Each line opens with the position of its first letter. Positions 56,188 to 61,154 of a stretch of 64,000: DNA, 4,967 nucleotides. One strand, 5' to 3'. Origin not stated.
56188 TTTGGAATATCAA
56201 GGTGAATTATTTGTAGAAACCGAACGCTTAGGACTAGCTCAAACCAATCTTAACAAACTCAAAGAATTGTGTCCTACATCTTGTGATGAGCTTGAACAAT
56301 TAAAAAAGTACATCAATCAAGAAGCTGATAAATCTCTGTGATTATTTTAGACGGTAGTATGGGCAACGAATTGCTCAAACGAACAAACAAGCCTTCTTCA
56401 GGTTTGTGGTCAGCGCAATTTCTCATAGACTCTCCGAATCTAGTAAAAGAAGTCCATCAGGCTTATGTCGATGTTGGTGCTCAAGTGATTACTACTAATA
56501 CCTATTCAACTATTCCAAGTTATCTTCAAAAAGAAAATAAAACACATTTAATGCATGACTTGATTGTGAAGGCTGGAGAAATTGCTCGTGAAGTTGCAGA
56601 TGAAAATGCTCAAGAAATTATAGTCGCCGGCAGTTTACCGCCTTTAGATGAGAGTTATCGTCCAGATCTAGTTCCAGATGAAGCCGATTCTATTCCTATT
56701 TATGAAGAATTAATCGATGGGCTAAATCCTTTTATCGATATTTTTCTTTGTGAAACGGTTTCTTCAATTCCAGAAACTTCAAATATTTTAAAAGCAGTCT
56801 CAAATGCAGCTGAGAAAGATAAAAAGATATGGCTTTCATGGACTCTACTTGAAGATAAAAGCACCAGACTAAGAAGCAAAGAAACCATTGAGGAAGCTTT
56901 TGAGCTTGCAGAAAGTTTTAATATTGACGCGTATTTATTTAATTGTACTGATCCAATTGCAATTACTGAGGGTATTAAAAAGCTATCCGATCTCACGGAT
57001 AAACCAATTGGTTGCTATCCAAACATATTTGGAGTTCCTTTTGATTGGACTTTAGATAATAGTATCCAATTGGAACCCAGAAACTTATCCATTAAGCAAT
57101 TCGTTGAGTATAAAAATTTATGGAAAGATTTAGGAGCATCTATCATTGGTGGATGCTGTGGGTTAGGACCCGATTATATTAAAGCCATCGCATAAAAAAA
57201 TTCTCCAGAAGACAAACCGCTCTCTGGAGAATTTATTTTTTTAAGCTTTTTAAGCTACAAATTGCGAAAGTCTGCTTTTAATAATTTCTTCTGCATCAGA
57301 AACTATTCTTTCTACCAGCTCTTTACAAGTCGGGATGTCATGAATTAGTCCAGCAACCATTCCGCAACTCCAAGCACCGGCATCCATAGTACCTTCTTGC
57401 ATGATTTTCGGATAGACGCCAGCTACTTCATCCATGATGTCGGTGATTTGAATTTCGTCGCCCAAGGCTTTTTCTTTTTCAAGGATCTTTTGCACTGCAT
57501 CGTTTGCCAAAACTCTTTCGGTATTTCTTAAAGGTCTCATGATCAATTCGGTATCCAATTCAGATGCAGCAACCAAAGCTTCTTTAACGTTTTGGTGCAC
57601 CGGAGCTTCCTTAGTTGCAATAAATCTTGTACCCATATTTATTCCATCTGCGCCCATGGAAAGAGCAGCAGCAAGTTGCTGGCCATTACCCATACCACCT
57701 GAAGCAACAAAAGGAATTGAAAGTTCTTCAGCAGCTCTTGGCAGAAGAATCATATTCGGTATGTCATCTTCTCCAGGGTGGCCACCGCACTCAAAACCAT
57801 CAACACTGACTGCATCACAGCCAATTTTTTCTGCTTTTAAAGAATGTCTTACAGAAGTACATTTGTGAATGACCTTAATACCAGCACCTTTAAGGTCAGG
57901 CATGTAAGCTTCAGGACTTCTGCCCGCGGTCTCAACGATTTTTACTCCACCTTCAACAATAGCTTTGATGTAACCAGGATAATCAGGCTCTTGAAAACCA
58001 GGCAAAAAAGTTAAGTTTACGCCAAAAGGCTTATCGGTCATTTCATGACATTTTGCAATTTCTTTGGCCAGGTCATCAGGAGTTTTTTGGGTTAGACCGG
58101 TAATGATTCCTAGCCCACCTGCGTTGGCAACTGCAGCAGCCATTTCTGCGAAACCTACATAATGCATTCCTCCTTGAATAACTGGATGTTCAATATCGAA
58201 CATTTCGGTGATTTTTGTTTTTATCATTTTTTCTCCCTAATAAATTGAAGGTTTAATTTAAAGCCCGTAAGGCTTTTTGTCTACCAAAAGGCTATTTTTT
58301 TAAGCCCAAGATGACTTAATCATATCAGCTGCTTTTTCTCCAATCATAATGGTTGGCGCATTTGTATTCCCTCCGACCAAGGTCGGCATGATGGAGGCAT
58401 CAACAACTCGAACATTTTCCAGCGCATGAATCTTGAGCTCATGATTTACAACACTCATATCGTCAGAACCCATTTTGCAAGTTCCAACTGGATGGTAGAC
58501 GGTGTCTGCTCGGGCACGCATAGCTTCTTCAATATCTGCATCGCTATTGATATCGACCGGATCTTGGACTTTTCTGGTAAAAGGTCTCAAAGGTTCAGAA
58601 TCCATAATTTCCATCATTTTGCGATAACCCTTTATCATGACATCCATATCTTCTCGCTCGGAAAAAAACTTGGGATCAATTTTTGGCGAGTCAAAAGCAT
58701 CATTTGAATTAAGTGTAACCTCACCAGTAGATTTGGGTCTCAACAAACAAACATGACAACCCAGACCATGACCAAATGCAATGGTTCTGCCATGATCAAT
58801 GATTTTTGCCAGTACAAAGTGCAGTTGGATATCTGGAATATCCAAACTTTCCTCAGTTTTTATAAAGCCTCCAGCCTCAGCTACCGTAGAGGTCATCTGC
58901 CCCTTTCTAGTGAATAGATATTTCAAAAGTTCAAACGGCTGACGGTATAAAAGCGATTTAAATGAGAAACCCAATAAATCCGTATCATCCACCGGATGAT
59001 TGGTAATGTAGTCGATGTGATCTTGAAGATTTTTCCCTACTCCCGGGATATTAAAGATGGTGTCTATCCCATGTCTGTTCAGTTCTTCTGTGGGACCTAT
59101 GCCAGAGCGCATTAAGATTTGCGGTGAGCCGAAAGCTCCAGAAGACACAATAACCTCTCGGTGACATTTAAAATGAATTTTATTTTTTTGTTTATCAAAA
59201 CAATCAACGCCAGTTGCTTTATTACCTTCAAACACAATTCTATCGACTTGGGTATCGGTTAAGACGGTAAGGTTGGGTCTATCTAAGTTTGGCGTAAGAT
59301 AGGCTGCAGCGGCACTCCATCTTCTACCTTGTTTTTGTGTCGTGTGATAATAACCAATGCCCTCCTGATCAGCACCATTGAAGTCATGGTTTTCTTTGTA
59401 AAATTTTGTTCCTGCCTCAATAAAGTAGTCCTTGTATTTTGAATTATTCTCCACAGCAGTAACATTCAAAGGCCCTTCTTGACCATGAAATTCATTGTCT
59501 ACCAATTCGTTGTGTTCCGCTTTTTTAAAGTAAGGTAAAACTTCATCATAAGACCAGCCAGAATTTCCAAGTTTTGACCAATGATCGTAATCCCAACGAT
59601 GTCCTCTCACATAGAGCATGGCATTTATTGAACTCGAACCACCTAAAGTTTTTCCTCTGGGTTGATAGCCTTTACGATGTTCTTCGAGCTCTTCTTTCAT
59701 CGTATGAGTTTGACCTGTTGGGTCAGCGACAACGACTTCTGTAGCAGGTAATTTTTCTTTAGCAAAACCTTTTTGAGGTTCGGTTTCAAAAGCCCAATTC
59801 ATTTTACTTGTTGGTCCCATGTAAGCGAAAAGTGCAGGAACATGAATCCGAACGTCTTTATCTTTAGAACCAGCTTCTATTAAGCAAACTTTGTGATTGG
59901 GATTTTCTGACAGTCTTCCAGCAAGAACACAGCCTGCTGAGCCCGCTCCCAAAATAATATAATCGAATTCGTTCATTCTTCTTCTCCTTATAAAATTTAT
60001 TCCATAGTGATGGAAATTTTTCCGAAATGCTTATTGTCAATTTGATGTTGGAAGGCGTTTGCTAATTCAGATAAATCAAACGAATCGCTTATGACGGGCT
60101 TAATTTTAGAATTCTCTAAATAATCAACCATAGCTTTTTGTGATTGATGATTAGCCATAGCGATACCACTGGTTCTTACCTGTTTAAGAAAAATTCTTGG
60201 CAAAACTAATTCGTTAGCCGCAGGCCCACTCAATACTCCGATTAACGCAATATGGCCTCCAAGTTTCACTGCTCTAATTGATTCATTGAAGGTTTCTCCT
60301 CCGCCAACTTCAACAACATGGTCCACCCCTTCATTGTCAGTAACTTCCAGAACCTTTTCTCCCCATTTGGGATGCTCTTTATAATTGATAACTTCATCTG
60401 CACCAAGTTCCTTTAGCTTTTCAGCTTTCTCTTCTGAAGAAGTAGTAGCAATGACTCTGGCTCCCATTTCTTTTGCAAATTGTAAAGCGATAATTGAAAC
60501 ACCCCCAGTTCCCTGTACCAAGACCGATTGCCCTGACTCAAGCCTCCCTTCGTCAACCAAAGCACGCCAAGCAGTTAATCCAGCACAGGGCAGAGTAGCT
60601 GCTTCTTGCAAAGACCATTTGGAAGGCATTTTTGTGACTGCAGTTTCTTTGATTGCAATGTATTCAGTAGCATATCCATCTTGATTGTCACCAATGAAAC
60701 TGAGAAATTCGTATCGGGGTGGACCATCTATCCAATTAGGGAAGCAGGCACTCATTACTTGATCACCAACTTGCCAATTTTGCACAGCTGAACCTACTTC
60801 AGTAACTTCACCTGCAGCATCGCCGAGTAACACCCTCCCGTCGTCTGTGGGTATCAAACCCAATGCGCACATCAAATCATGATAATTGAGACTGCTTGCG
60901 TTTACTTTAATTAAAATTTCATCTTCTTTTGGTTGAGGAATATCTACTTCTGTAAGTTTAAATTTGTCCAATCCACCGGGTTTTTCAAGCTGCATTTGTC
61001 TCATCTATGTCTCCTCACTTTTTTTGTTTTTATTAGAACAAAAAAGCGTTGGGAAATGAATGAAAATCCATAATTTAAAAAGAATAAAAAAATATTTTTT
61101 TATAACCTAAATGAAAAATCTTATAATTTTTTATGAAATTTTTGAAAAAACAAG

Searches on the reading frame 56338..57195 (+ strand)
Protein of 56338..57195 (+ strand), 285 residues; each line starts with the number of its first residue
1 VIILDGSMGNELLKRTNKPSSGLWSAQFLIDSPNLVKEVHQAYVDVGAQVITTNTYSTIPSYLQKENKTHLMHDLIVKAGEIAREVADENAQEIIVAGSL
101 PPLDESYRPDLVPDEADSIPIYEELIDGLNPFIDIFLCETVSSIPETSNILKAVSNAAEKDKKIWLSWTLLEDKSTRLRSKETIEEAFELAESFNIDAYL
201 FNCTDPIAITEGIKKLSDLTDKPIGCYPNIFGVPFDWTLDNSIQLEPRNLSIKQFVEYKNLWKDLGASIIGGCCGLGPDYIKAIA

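Call 35: search_protein_families(library=pfam, proteins=[window:56338-57195:+], max_evalue=0.00001)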
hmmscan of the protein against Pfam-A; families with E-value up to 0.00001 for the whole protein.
window:56338-57195:+ (285 aa): 1 family
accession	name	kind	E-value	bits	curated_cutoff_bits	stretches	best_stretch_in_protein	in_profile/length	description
PF02574.22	S-methyl_trans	-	2.5e-58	198.6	22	1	2-285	1-280/283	Homocysteine S-methyltransferase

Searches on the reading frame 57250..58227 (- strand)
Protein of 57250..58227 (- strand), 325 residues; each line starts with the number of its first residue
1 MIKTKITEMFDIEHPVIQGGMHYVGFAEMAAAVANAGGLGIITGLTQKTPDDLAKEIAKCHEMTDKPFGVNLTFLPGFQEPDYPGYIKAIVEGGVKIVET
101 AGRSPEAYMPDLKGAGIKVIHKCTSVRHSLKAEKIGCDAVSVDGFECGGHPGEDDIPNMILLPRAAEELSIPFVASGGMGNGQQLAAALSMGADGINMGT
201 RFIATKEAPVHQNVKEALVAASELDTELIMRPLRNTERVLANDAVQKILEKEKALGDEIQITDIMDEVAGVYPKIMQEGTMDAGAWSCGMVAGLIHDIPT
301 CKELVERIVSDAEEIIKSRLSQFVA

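Call 35: search_protein_families(library=pfam, proteins=[window:57250-58227:-], max_evalue=0.00001)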
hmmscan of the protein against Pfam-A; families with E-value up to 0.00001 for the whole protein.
window:57250-58227:- (325 aa): 2 families
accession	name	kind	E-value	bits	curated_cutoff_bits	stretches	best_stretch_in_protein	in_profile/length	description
PF03060.21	NMO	-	1.2e-61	209.4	28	2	87-310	106-330/331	Nitronate monooxygenase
PF00478.31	IMPDH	-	6.8e-13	48.8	25.6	0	2-99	23-83/345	IMP dehydrogenase / GMP reductase domain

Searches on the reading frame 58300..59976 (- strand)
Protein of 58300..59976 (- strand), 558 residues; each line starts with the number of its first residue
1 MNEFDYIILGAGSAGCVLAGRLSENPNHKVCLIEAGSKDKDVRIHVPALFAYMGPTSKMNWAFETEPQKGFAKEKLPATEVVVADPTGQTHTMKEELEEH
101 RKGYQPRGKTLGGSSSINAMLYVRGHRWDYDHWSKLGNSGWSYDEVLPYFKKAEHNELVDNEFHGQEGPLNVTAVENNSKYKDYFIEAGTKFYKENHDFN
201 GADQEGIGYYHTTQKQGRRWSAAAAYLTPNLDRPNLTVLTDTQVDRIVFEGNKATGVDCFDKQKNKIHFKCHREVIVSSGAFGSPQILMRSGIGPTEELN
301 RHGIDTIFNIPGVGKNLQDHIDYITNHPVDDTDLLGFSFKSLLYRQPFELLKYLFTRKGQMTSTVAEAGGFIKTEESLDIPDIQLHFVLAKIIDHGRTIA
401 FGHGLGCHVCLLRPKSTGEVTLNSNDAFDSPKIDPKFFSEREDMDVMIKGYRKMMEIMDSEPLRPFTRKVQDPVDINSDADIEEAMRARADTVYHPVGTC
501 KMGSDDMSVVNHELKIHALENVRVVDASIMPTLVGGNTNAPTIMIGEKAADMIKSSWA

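Call 35: search_protein_families(library=pfam, proteins=[window:58300-59976:-], max_evalue=0.00001)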
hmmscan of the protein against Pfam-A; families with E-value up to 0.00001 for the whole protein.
window:58300-59976:- (558 aa): 2 families
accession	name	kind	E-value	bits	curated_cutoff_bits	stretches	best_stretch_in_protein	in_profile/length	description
PF00732.25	GMC_oxred_N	-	1.8e-53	182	23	1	4-321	1-217/218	GMC oxidoreductase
PF05199.19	GMC_oxred_C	-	1.4e-39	136.3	24.6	1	414-546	1-139/139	GMC oxidoreductase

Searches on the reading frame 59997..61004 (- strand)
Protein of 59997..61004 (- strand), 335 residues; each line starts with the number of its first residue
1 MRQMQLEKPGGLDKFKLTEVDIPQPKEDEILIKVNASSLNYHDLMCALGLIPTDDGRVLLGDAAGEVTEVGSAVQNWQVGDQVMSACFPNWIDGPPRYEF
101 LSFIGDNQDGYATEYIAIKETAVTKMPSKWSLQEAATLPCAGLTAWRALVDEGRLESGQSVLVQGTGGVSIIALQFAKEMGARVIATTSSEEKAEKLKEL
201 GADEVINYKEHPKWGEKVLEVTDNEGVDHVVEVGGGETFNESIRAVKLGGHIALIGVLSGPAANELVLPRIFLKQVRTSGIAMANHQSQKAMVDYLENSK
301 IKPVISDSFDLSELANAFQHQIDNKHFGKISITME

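Call 35: search_protein_families(library=pfam, proteins=[window:59997-61004:-], max_evalue=0.00001)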
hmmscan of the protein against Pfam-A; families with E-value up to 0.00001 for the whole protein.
window:59997-61004:- (335 aa): 3 families
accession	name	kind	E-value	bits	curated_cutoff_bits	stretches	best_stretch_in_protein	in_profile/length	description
PF00107.32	ADH_zinc_N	-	1e-31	110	31.8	1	168-296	1-127/129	Zinc-binding dehydrogenase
PF13602.12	ADH_zinc_N_2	-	3.1e-18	67.4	27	1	200-330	1-132/134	Zinc-binding dehydrogenase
PF08240.17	ADH_N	-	1.4e-14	54.7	23.5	1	27-127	2-103/104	Alcohol dehydrogenase GroES-like domain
